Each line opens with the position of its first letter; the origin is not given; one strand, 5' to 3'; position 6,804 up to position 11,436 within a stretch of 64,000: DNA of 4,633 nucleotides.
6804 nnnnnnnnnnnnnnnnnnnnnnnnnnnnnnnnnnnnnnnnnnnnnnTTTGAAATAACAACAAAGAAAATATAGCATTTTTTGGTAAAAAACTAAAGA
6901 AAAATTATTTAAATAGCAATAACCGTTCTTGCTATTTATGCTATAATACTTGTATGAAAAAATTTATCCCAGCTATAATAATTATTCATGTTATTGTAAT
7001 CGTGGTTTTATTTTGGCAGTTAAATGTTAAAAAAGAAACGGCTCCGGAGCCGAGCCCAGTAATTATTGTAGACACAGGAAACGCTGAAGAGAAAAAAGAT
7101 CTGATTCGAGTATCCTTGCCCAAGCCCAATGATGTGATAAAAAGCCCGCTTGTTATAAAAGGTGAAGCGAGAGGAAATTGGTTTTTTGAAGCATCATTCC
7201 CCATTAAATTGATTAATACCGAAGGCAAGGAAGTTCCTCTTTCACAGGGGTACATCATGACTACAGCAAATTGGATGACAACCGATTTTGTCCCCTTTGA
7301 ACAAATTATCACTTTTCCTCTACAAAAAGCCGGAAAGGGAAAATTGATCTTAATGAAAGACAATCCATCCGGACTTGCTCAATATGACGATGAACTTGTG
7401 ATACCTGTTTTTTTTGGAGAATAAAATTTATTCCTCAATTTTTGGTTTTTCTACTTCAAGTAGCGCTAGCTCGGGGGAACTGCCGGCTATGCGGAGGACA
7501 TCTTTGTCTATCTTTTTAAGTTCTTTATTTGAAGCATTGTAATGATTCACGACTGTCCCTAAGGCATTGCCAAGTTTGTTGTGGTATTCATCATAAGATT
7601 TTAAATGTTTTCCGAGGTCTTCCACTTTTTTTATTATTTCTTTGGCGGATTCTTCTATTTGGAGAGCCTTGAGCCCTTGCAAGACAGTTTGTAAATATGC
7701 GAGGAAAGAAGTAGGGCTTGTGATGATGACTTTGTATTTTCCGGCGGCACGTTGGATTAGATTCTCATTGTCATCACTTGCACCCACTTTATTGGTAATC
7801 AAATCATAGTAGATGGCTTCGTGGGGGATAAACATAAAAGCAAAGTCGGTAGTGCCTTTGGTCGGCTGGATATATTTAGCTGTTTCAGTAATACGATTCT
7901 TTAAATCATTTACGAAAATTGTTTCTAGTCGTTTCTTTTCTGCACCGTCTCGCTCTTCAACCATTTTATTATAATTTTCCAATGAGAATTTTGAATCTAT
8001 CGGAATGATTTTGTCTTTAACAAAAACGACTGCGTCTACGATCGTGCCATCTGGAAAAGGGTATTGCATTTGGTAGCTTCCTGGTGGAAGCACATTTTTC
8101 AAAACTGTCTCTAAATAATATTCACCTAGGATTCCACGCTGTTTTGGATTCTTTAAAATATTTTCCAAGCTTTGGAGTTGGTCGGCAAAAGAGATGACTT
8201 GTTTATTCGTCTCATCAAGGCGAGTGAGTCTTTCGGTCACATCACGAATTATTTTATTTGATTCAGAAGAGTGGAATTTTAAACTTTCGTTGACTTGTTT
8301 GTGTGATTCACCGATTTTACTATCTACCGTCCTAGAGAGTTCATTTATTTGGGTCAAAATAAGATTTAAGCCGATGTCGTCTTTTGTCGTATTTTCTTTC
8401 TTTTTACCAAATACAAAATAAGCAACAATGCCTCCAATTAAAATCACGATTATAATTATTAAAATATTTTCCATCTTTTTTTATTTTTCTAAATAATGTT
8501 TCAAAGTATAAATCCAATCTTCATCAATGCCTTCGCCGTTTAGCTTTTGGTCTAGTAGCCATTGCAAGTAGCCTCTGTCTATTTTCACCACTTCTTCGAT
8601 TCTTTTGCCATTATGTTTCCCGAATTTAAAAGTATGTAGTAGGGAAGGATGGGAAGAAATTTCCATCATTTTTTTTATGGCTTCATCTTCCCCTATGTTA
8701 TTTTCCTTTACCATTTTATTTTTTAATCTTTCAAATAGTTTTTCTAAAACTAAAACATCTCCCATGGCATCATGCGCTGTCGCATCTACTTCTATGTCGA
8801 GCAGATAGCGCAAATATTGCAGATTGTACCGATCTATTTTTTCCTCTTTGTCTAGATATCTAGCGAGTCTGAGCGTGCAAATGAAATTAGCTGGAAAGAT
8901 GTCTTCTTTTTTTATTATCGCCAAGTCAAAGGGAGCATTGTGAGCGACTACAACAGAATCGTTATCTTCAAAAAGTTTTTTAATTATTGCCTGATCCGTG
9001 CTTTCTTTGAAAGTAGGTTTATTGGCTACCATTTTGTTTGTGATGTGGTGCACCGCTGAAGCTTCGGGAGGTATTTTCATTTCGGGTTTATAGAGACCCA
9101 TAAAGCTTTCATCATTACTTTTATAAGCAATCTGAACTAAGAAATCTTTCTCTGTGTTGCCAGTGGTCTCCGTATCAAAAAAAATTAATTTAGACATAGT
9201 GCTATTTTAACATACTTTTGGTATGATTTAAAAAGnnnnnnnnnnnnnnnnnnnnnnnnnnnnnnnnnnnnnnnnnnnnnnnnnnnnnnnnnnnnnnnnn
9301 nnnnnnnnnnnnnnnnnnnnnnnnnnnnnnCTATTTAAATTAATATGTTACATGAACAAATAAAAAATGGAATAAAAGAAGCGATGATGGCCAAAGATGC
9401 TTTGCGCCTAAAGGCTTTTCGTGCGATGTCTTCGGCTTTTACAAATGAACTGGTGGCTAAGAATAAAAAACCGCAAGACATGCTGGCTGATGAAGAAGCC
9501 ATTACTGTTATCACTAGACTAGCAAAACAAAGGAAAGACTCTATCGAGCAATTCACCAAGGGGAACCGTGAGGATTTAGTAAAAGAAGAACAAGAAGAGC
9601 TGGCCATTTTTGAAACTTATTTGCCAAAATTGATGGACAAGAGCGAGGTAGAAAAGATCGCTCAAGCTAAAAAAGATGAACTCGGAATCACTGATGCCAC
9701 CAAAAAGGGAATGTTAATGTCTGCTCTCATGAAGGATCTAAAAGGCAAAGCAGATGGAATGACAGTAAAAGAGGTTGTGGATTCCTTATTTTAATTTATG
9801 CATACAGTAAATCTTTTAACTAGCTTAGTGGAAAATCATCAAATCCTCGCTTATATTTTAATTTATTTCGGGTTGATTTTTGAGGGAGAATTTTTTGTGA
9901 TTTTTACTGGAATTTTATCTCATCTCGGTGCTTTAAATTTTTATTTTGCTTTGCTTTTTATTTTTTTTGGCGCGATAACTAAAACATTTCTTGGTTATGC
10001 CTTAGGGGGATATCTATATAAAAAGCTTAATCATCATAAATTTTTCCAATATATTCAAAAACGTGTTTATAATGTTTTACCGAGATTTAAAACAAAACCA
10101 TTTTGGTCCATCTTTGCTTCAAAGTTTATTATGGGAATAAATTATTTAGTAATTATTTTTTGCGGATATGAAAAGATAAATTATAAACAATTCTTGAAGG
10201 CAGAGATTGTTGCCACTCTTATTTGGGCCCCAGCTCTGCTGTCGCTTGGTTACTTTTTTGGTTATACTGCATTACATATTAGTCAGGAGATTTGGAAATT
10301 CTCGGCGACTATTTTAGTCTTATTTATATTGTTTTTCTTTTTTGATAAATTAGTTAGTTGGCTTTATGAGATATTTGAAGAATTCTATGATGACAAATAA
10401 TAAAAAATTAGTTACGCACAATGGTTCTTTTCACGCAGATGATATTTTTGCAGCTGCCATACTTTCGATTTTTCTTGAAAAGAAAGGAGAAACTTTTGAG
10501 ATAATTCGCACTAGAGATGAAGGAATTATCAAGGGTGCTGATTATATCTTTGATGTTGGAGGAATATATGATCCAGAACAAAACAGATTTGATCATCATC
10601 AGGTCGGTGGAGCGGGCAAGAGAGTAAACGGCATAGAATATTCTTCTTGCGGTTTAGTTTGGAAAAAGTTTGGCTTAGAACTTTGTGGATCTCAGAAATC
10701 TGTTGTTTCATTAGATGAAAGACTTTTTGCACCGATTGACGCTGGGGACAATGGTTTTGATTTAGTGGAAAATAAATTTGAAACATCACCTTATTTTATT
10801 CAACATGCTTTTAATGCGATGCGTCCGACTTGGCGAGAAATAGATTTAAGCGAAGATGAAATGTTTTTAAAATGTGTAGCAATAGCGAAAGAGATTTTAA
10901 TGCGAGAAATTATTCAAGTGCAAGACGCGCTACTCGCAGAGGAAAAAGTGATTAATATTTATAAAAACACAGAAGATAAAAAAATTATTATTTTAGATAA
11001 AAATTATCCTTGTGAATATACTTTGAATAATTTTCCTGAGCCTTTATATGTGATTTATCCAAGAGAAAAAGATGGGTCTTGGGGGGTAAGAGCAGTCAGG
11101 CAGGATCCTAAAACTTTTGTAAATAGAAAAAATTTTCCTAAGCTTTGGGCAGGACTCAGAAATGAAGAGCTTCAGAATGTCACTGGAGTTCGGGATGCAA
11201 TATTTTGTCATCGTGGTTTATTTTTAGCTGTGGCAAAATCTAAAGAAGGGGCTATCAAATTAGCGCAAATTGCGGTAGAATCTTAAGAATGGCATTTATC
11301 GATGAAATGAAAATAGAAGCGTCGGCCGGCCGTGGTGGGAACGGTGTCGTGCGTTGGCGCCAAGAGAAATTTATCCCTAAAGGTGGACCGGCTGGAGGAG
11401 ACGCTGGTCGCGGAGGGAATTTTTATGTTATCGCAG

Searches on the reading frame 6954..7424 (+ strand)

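Call 70: search_protein_families(library=pfam, proteins=[window:6954-7424:+], max_evalue=0.00001)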
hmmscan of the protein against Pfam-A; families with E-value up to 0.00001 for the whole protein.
window:6954-7424:+ (156 aa): 1 family
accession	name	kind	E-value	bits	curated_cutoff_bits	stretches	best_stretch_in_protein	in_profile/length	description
PF10648.15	Gmad2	-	1.7e-11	44.7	25.7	1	51-140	2-84/86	Immunoglobulin-like domain of bacterial spore germination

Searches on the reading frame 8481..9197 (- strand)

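Call 70: search_protein_families(library=pfam, proteins=[window:8481-9197:-], max_evalue=0.00001)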
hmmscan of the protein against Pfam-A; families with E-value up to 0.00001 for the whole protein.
window:8481-9197:- (238 aa): 3 families
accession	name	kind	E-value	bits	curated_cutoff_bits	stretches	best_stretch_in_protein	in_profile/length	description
PF00929.31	RNase_T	-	1.9e-18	68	24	1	5-155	1-164/164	Exonuclease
PF20600.3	ExoX-like_C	-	1.4e-10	40.9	26.5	1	190-217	1-28/30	Exodeoxyribonuclease X-like C-terminal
PF01612.26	DNA_pol_A_exo1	-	4.4e-08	33.6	23.6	1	68-129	62-123/173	3'-5' exonuclease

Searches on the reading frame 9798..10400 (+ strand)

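Call 70: search_protein_families(library=pfam, proteins=[window:9798-10400:+], max_evalue=0.00001)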
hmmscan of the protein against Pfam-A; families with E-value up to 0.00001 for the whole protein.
window:9798-10400:+ (200 aa): 1 family
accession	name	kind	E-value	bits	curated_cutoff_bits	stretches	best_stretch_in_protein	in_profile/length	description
PF09335.16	VTT_dom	-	3.3e-08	34.5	33.9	1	30-152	3-122/123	VTT domain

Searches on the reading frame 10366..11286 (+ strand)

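Call 70: search_protein_families(library=pfam, proteins=[window:10366-11286:+], max_evalue=0.00001)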
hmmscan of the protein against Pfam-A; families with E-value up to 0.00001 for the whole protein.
window:10366-11286:+ (306 aa): 1 family
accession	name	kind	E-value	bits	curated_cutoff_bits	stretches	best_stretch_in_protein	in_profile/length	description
PF03690.18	MYG1_exonuc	-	4.4e-68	230.7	22.1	1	14-303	1-317/318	Uncharacterised protein family (UPF0160)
